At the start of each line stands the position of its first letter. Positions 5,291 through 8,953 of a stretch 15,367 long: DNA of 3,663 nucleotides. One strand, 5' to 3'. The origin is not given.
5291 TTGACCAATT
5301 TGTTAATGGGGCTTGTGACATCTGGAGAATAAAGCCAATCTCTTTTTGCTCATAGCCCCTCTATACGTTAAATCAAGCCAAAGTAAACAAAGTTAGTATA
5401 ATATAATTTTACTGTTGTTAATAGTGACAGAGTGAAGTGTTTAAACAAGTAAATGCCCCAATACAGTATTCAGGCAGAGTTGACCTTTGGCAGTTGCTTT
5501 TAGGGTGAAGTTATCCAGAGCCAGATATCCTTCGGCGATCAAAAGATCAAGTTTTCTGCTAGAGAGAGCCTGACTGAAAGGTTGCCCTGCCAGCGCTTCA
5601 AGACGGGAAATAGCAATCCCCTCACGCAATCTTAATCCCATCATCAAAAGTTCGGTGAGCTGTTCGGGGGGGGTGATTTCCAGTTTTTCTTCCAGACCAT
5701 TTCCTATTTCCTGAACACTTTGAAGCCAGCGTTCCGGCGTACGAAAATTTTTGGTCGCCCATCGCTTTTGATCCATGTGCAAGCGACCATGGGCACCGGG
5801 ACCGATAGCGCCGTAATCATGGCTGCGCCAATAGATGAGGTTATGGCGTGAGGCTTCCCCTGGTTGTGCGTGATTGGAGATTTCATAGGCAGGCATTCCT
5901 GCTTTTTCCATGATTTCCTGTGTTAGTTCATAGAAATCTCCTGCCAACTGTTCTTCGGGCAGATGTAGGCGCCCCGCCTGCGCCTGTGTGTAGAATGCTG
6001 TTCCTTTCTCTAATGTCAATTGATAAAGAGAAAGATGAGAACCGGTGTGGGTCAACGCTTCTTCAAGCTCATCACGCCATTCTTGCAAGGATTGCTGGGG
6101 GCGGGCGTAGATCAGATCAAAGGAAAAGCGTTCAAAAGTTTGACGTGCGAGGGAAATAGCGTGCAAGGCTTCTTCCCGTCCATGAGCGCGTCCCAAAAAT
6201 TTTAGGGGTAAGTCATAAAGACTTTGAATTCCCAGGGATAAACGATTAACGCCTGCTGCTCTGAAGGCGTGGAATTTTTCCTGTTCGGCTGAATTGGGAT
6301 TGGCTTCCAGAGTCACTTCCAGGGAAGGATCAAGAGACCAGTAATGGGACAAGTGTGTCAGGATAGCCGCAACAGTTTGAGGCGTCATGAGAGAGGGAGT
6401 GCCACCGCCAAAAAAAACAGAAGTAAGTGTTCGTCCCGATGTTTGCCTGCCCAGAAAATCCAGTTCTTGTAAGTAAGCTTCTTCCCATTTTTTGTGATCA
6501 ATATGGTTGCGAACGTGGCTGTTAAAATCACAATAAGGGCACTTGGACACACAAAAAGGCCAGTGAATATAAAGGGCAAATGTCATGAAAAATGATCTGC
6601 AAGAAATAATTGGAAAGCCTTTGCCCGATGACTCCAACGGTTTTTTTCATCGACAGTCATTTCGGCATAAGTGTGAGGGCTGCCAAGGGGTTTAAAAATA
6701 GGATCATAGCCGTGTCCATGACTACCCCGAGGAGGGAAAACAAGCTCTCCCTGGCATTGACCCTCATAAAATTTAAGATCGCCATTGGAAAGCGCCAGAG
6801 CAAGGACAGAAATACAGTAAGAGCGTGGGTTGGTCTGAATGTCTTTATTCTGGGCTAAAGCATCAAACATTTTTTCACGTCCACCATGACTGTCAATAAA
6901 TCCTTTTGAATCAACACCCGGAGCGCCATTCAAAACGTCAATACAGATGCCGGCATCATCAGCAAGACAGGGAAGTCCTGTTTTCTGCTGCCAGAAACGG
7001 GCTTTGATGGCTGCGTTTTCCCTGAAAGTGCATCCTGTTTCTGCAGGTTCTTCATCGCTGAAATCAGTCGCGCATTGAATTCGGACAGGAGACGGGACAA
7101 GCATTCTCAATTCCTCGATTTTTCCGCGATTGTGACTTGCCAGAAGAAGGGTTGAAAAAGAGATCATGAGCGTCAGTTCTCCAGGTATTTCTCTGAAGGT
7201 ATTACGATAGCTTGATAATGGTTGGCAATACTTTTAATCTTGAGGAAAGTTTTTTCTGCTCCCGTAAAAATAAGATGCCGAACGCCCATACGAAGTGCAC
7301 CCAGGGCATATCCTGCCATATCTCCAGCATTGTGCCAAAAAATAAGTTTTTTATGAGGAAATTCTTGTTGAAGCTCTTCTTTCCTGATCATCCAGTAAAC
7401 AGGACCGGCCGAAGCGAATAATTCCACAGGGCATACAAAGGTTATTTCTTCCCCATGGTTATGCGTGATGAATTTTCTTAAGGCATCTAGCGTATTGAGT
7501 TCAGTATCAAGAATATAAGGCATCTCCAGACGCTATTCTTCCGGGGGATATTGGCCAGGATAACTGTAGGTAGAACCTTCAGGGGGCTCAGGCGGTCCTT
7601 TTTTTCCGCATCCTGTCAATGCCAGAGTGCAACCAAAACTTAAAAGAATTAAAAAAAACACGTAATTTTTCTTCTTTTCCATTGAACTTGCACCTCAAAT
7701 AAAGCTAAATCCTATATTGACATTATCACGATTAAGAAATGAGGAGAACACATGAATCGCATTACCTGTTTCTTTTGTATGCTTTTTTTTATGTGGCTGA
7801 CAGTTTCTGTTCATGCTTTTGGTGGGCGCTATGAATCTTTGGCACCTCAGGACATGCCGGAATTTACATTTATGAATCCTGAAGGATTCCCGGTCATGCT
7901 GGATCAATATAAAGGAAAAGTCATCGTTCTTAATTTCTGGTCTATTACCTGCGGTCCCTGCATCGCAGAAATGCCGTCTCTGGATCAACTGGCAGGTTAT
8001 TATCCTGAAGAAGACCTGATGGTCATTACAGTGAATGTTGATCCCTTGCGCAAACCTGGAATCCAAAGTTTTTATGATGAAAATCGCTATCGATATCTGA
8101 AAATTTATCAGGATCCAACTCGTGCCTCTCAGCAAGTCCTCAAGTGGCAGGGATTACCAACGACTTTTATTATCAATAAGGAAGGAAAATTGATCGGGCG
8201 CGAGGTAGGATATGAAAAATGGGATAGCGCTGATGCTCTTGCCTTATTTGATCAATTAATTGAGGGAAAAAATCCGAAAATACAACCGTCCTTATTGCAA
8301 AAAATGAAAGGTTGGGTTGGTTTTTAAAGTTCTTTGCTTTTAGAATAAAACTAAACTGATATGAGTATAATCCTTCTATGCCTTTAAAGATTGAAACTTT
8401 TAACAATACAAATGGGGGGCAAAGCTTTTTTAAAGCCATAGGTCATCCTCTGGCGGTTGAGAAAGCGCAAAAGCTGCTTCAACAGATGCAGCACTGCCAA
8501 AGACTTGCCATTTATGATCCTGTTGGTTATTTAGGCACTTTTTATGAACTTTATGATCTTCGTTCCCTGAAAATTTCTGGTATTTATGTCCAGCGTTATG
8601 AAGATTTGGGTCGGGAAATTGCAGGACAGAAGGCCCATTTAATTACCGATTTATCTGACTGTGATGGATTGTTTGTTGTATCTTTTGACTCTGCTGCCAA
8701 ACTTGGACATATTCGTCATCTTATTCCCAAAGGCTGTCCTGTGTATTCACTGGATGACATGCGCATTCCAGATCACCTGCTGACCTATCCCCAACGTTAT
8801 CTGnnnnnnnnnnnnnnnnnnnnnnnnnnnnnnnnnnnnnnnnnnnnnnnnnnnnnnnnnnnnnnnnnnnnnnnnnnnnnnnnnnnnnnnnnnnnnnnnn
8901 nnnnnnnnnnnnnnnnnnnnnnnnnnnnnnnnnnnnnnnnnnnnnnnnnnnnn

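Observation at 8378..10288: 636-aa protein of no recognisable family between a TlpA-type redoxin and thioredoxin reductase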

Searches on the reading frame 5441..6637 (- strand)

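Call 5: search_protein_families(library=pfam, proteins=[window:5441-6637:-], max_evalue=0.01)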
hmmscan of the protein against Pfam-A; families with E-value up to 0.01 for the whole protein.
window:5441-6637:- (398 aa): 2 families
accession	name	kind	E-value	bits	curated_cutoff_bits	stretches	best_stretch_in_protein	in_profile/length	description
PF04055.27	Radical_SAM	-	2.1e-20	74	29.5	1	23-192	1-164/166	Radical SAM superfamily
PF06969.22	HemN_C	-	5.5e-14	52.4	24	1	321-387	1-66/67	HemN C-terminal domain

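Call 6: search_protein_families(library=ncbifam, proteins=[window:5441-6637:-], max_evalue=0.01)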
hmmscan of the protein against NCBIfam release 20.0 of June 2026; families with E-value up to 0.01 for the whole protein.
window:5441-6637:- (398 aa): 21 families
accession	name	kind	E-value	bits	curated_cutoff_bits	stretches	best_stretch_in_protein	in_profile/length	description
NF005133.0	PRK06582.1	equivalog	1.7e-120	402.6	597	1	20-396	12-388/390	coproporphyrinogen III oxidase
TIGR00539.1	hemN_rel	equivalog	2.2e-85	287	205.4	1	21-365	2-339/361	radical SAM family heme chaperone HemW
TIGR04107.1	rSAM_HutW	equivalog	5e-47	160.7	400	1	20-386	40-404/419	heme anaerobic degradation radical SAM methyltransferase ChuW/HutW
NF006067.1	PRK08208.1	equivalog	3.9e-41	141.4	380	1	20-386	36-404/427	STM4012 family radical SAM protein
NF004567.0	PRK05904.1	equivalog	5e-41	141.1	355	1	19-345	6-312/353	coproporphyrinogen III oxidase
TIGR03994.1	rSAM_HemZ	equivalog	1.8e-37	129.5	321.4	1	13-252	78-319/401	coproporphyrinogen dehydrogenase HemZ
TIGR00538.1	hemN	equivalog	3.3e-27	95.4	324.95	1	19-208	49-241/454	oxygen-independent coproporphyrinogen III oxidase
NF006385.0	PRK08629.1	equivalog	9e-26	90.6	355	1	20-387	53-404/439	coproporphyrinogen III oxidase family protein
NF006064.0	PRK08207.2-2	equivalog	1e-25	90.7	504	1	19-251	144-378/465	coproporphyrinogen III oxidase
NF006060.0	PRK08207.1-3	equivalog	2.2e-22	79.5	653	1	20-252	150-390/477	coproporphyrinogen III oxidase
NF006061.0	PRK08207.1-4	equivalog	1.9e-21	76.4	702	1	21-211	175-372/501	coproporphyrinogen III oxidase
NF006066.0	PRK08207.2-5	equivalog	8.9e-21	74.1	1117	1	15-234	186-411/518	coproporphyrinogen III oxidase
NF006059.0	PRK08207.1-1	equivalog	4.4e-15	55.4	1012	1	21-213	173-372/496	coproporphyrinogen III oxidase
NF006062.0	PRK08207.1-5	equivalog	9.9e-15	54.3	1007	1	19-253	148-390/476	coproporphyrinogen III oxidase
NF006065.0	PRK08207.2-4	equivalog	1.8e-14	53.6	922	1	20-251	169-408/484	coproporphyrinogen III oxidase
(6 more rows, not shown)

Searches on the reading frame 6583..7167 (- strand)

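Call 5: search_protein_families(library=pfam, proteins=[window:6583-7167:-], max_evalue=0.01)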
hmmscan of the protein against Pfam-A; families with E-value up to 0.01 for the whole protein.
window:6583-7167:- (194 aa): 1 family
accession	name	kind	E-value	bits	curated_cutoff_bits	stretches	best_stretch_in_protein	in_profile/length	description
PF01725.21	Ham1p_like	-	3.9e-50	170.8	22.5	1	7-189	1-184/186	Ham1 family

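Call 6: search_protein_families(library=ncbifam, proteins=[window:6583-7167:-], max_evalue=0.01)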
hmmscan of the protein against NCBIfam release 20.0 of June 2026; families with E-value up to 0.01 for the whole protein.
window:6583-7167:- (194 aa): 8 families
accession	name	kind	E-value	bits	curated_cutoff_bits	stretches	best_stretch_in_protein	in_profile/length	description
TIGR00042.1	TIGR00042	equivalog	2.3e-41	141.2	145.35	1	7-189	2-180/184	RdgB/HAM1 family non-canonical purine NTP pyrophosphatase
NF011397.0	PRK14822.1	equivalog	3.5e-41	140.8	234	1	6-187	3-188/201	XTP/dITP diphosphatase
NF011398.0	PRK14823.1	equivalog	7.1e-38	130.3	272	1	7-187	3-183/191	non-canonical purine NTP diphosphatase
NF011399.0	PRK14824.1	subfamily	8.8e-34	116.7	267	1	6-186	4-194/206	putative deoxyribonucleotide triphosphate pyrophosphatase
NF011396.0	PRK14821.1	equivalog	5.1e-27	94.6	203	1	7-189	3-177/185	XTP/dITP diphosphatase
NF002698.0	PRK02491.1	equivalog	7.4e-27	94.2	301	1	5-187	128-315/328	nucleoside-triphosphate diphosphatase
NF011401.0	PRK14826.1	equivalog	4.9e-25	88.2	268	1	6-186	10-210/226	putative deoxyribonucleotide triphosphate pyrophosphatase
NF011400.0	PRK14825.1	equivalog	9.1e-19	68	246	1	5-188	2-190/199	putative deoxyribonucleotide triphosphate pyrophosphatase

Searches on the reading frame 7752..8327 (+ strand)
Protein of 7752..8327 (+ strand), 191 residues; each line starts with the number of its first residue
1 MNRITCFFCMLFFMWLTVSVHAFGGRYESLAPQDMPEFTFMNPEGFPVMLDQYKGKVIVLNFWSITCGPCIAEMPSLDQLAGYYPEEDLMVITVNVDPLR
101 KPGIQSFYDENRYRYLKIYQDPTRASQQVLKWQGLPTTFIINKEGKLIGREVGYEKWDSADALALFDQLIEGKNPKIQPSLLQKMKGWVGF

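Call 5: search_protein_families(library=pfam, proteins=[window:7752-8327:+], max_evalue=0.01)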
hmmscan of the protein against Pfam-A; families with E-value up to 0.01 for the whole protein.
window:7752-8327:+ (191 aa): 7 families
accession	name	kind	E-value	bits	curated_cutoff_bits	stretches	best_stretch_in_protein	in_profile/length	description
PF08534.16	Redoxin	-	3.8e-18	66.1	26.6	1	34-162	5-144/148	Redoxin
PF00578.27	AhpC-TSA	-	1.6e-16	60.8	26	1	33-147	3-121/124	AhpC/TSA family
PF13905.12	Thioredoxin_8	-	1.4e-06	28.9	27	1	55-146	1-93/94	Thioredoxin-like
PF00085.26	Thioredoxin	-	1.6e-05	25.3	23.5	1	43-100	7-62/103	Thioredoxin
PF13098.12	Thioredoxin_2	-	6.8e-05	23.6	27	1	54-156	4-96/104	Thioredoxin-like domain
PF00255.25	GSHPx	-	0.0055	16.7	27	1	37-94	3-59/108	Glutathione peroxidase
PF02630.20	SCO1-SenC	-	0.0094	16.4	22.8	0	36-100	2-69/134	SCO1/SenC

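Call 6: search_protein_families(library=ncbifam, proteins=[window:7752-8327:+], max_evalue=0.01)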
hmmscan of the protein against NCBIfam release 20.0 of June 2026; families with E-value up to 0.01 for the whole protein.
window:7752-8327:+ (191 aa): 11 families
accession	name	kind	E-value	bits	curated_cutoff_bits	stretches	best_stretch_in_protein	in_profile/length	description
NF047696.1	ThlDiSintTplARhiz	equivalog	1.5e-28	100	230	1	31-167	73-213/219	thiol:disulfide interchange protein TlpA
NF002854.0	PRK03147.1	subfamily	1.4e-18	67.4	170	1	16-153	23-158/176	thiol-disulfide oxidoreductase ResA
NF041202.1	StoA_CxxC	exception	4.1e-09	36.5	210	1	36-153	34-150/163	endospore biogenesis thiol-disulfide oxidoreductase StoA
TIGR00385.1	dsbE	subfamily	2.2e-08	33.9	123.15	1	53-154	61-157/173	DsbE family thiol:disulfide interchange protein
TIGR01068.1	thioredoxin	equivalog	1.3e-06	28.5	96.8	1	55-100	14-58/101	thioredoxin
NF047697.1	ThioredTrxAClost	equivalog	8.7e-06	25.9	140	1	49-97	12-58/105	thioredoxin TrxA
NF010625.0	PRK14018.1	equivalog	3e-05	22.7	522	1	54-150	55-155/521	bifunctional peptide-methionine (S)-S-oxide reductase MsrA/peptide-methionine (R)-S-oxide reductase MsrB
NF041054.1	WAxxUGC_long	equivalog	6.2e-05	22.4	300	1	28-146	77-193/354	ResA-like WAxxUGC motif-containing protein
NF006898.0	PRK09381.1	equivalog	7.2e-05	23.1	138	1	57-109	23-72/109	thioredoxin TrxA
NF011941.0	PRK15412.1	equivalog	0.0036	16.9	359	1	54-153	67-161/185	thiol:disulfide interchange protein DsbE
NF038285.1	deiodinase_rel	hypoth_equivalog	0.0048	16.4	250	1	34-88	181-237/347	deiodinase family protein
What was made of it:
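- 7752..8327 (+): Upstream co-directional TlpA/ResA-like periplasmic redoxin (CGPC motif, N-terminal hydrophobic anchor). It neighbours X in only one clade of the family. Pfam Redoxin 3.8e-18 and NCBIfam TlpA 1.5e-28, below the curated cut-off (calls 5, 6).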

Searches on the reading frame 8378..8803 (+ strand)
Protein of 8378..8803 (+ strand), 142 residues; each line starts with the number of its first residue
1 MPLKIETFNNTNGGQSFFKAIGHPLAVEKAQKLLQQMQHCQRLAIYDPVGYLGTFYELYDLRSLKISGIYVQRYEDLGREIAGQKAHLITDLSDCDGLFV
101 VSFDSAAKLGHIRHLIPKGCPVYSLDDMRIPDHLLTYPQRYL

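Call 68: predict_structure(alignment_id=A2)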
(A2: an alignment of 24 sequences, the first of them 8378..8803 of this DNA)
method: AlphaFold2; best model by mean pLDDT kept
length: 142 residues; sequences in the alignment: 24
mean_pLDDT: 82.0   pTM: 0.76
mean pLDDT of the five models: 82.0, 82.0, 81.3, 80.8, 79.1
residues with pLDDT >= 90: 56; 70-90: 61; 50-70: 12; < 50: 13
segments of 3 or more residues with pLDDT < 50: 1-13
pLDDT, mean of each block of 10 residues (from residue 1): 38 61 84 92 93 88 92 87 90 93 88 91 89 68 58
secondary structure, 60 per line:
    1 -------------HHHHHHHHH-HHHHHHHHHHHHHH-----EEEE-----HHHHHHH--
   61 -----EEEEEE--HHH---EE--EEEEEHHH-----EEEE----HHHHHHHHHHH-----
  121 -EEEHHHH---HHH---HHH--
elements in order: H14-22 H24-37 E43-46 H52-58 E66-71 E84-88 E97-100 H105-115 E122-124 H125-128

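Call 70: fold_search(model_id=the predicted structure, library=pdb)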
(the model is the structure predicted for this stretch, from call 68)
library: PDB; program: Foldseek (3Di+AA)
matches with E <= 10: 1238; with E <= 0.001: 0
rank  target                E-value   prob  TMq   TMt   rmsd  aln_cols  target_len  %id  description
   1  3ikv_B                6.2e-03  0.99  0.43  0.32   6.4       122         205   14  Crystal structure of a Rex-family repressor R90D mutant from Thermus aquaticus (released 2010-06-09)
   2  1xcb_B                6.2e-03  0.99  0.43  0.33   8.9       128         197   15  X-ray Structure of a Rex-Family Repressor/NADH Complex from Thermus Aquaticus (released 2004-09-28)
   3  1xcb_E                6.6e-03  0.99  0.42  0.32   6.5       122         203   15  X-ray Structure of a Rex-Family Repressor/NADH Complex from Thermus Aquaticus (released 2004-09-28)
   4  3ikt_A                8.0e-03  0.99  0.43  0.32   5.8       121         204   12  Crystal structure of a Rex-family repressor/DNA/NAD+ complex from Thermus aquaticus (released 2010-06-09)
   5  2dt5_B                8.0e-03  0.99  0.42  0.31   6.7       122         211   13  Crystal Structure of TTHA1657 (AT-rich DNA-binding protein) from Thermus thermophilus HB8 (released 2007-01-02)
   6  3il2_A                8.6e-03  0.99  0.43  0.32   6.2       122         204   15  Crystal structure of a Rex-family repressor R90D mutant/DNA complex from Thermus aquaticus (released 2010-06-09)
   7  3ikt_B                9.1e-03  0.99  0.43  0.32   6.3       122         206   14  Crystal structure of a Rex-family repressor/DNA/NAD+ complex from Thermus aquaticus (released 2010-06-09)
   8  1xcb_A                9.7e-03  0.99  0.41  0.31   4.2       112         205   16  X-ray Structure of a Rex-Family Repressor/NADH Complex from Thermus Aquaticus (released 2004-09-28)
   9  1xcb_D                1.0e-02  0.97  0.43  0.33  10.7       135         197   18  X-ray Structure of a Rex-Family Repressor/NADH Complex from Thermus Aquaticus (released 2004-09-28)
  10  2dt5_A                1.1e-02  0.99  0.42  0.31   6.8       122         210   14  Crystal Structure of TTHA1657 (AT-rich DNA-binding protein) from Thermus thermophilus HB8 (released 2007-01-02)
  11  3ikv_A                1.3e-02  0.98  0.42  0.31   6.5       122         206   16  Crystal structure of a Rex-family repressor R90D mutant from Thermus aquaticus (released 2010-06-09)
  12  1xcb_F                1.3e-02  0.97  0.43  0.32  10.6       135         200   18  X-ray Structure of a Rex-Family Repressor/NADH Complex from Thermus Aquaticus (released 2004-09-28)
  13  1xcb_C                1.7e-02  0.97  0.41  0.31   6.7       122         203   15  X-ray Structure of a Rex-Family Repressor/NADH Complex from Thermus Aquaticus (released 2004-09-28)
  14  1xcb_G                2.1e-02  0.98  0.42  0.33   4.1       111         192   16  X-ray Structure of a Rex-Family Repressor/NADH Complex from Thermus Aquaticus (released 2004-09-28)
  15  3wg9_A                2.2e-02  0.97  0.42  0.31   6.9       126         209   14  Crystal structure of RSP, a Rex-family repressor (released 2014-08-13)
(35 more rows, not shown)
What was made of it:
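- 8378..8782 (+): N-terminal Rossmann-like alpha/beta domain (aa 1-135). It has a YDPxG loop after strand 1 and a conserved N-terminal peptide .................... Foldseek PDB matches are generic Rossmann folds (Rex, KARI, methyltransferases) with E>=6e-3 and TM ~0.43 (call 70).
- Closest known: Rex-type / generic Rossmann NAD. Same: Its best PDB matches are Rex NADH-binding domains, with probability 0.99 (call 70).
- Tried and rejected: The N-domain alone gave a generic Rossmann fold (call 70).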
